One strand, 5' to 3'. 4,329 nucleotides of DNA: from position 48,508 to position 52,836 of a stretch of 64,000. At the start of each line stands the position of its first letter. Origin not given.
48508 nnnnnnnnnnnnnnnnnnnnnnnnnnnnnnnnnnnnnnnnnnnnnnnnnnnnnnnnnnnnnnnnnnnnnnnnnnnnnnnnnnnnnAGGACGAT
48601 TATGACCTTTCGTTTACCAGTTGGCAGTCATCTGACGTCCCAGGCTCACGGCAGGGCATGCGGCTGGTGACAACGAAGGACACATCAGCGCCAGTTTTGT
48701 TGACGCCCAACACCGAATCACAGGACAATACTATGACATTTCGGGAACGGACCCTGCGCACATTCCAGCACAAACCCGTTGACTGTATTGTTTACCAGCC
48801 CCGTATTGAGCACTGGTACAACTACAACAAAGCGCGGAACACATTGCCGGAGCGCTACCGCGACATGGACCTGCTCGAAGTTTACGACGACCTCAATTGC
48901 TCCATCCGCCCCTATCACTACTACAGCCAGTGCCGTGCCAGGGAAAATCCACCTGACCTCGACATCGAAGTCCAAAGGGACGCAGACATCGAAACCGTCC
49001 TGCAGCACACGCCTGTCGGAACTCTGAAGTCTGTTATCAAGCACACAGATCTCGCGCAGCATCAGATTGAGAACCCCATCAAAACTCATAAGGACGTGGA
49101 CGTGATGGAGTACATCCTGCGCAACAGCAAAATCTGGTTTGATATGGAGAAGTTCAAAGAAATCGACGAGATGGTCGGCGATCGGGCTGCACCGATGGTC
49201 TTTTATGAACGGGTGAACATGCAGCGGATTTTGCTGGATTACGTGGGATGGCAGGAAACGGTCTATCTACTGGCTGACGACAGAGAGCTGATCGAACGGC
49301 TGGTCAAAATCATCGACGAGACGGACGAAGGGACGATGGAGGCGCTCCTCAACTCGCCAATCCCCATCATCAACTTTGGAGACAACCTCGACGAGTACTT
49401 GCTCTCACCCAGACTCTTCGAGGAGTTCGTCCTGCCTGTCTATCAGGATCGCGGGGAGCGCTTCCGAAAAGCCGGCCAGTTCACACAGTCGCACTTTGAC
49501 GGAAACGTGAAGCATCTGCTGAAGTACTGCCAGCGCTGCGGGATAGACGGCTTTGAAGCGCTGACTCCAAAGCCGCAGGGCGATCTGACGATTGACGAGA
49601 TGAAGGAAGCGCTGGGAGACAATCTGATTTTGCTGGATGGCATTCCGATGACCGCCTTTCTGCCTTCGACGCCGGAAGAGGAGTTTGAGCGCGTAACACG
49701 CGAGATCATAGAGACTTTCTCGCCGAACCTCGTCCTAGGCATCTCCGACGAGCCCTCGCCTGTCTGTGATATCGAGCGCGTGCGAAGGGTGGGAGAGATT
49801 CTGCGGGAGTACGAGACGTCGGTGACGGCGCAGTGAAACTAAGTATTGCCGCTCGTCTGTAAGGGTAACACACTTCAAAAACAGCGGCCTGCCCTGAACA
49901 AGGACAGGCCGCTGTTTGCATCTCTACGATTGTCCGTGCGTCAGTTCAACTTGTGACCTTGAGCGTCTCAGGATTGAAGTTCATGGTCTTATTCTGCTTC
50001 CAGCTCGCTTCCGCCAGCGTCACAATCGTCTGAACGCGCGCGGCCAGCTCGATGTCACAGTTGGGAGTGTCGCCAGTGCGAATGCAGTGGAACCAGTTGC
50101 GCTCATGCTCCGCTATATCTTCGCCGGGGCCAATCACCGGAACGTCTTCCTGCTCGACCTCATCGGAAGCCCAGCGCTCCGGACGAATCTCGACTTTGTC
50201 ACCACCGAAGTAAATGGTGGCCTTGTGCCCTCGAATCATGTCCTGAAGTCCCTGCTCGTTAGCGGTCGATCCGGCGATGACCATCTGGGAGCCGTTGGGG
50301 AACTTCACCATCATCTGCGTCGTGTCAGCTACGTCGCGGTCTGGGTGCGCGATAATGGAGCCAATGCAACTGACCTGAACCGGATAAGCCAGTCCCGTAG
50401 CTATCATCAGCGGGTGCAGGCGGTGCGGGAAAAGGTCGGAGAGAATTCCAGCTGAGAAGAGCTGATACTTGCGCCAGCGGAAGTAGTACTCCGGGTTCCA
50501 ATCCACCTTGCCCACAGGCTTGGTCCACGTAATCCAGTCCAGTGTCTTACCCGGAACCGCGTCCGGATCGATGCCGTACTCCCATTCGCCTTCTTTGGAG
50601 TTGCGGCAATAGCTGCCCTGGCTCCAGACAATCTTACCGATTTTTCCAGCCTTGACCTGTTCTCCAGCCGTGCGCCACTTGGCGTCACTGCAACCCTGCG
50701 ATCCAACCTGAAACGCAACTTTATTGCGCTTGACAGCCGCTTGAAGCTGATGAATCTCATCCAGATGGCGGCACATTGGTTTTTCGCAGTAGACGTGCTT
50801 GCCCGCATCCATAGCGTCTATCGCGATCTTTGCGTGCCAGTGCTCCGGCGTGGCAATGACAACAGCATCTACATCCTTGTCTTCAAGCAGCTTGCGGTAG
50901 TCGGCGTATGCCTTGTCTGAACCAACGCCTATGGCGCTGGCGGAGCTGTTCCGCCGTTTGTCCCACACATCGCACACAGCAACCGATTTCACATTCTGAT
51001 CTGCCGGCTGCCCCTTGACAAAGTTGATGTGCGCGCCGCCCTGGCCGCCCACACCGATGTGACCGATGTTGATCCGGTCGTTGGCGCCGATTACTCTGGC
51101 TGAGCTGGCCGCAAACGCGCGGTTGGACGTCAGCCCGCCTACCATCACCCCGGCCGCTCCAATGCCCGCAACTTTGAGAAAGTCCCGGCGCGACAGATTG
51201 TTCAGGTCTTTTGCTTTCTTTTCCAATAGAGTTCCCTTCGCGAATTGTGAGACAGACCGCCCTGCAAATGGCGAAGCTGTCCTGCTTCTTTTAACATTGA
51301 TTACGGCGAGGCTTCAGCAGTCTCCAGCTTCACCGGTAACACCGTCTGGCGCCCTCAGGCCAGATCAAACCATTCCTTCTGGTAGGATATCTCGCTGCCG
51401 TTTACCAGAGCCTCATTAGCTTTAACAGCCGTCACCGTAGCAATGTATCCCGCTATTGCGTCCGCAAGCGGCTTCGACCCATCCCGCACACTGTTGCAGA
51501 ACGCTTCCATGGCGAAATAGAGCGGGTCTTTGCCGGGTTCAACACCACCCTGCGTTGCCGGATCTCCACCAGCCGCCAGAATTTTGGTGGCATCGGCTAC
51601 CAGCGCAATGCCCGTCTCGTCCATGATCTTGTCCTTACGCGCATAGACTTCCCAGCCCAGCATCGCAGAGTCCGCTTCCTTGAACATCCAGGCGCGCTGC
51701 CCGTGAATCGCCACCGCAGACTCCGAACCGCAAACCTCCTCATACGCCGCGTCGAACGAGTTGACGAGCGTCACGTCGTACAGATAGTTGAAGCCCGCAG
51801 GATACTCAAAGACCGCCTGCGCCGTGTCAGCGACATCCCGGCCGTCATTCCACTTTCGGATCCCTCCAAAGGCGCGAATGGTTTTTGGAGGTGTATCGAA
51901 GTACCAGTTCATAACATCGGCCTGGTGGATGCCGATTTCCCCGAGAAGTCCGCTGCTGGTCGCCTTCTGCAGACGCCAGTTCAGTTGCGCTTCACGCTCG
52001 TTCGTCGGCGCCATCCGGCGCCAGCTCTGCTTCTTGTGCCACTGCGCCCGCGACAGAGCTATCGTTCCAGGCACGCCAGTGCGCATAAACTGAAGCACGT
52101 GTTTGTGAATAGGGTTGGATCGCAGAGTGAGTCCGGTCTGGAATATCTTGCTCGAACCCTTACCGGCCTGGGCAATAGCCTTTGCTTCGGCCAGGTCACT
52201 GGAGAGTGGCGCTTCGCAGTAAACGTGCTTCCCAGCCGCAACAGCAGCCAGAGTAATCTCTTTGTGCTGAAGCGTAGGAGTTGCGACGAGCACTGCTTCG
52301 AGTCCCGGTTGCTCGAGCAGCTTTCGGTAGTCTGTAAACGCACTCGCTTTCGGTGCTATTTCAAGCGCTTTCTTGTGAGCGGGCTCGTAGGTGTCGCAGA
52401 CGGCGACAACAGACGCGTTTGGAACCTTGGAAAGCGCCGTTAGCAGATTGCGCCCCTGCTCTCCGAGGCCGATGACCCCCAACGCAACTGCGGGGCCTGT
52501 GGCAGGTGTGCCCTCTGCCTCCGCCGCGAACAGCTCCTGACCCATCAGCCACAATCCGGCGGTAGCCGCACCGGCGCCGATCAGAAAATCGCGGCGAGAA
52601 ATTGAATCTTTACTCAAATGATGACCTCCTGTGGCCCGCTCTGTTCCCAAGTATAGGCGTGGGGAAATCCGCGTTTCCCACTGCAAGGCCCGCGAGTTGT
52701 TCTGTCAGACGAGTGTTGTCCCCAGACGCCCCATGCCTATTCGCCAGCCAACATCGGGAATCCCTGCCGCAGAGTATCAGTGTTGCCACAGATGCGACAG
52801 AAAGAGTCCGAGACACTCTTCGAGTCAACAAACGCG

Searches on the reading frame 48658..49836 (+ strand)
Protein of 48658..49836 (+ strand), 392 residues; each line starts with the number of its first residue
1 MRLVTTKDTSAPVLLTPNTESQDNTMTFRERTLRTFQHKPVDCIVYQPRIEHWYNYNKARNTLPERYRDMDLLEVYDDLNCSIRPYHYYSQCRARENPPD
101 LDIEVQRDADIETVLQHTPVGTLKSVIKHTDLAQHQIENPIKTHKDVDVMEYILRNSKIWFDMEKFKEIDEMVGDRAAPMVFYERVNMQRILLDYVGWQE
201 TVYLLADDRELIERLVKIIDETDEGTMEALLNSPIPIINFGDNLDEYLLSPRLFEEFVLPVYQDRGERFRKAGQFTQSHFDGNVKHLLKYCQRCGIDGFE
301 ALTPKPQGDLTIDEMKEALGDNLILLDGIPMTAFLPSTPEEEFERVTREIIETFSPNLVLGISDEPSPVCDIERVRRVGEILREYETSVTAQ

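Call 86: search_protein_families(library=pfam, proteins=[window:48658-49836:+], max_evalue=0.00001)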
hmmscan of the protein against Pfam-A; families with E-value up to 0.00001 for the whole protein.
window:48658-49836:+ (392 aa): 1 family
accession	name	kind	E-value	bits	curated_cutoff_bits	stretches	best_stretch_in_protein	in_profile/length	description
PF01208.23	URO-D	-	3.1e-07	30.2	23.9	1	201-385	165-346/346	Uroporphyrinogen decarboxylase (URO-D)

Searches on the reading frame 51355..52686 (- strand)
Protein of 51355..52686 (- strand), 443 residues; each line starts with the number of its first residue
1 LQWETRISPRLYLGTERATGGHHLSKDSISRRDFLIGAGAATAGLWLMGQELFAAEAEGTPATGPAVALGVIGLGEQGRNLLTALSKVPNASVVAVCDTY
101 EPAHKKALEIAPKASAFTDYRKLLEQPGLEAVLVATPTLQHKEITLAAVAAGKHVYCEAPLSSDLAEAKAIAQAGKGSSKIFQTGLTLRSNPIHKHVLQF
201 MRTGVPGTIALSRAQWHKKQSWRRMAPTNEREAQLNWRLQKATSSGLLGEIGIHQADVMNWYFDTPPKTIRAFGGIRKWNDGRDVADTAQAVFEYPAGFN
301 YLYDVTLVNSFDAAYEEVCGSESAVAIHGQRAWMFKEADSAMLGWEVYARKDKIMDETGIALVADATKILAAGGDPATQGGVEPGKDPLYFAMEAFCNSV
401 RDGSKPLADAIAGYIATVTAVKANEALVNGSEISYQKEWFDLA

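Call 86: search_protein_families(library=pfam, proteins=[window:51355-52686:-], max_evalue=0.00001)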
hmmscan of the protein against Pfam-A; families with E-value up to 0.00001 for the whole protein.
window:51355-52686:- (443 aa): 3 families
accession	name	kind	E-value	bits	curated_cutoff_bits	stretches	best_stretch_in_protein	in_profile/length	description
PF01408.29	GFO_IDH_MocA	-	8.2e-22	78.6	24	1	69-185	3-119/120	Oxidoreductase family, NAD-binding Rossmann fold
PF22725.1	GFO_IDH_MocA_C3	-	1.1e-14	54.9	27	1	199-331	6-120/124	GFO/IDH/MocA C-terminal domain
PF02894.22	GFO_IDH_MocA_C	-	4.4e-14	53.2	22.9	1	221-426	19-209/218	Oxidoreductase family, C-terminal alpha/beta domain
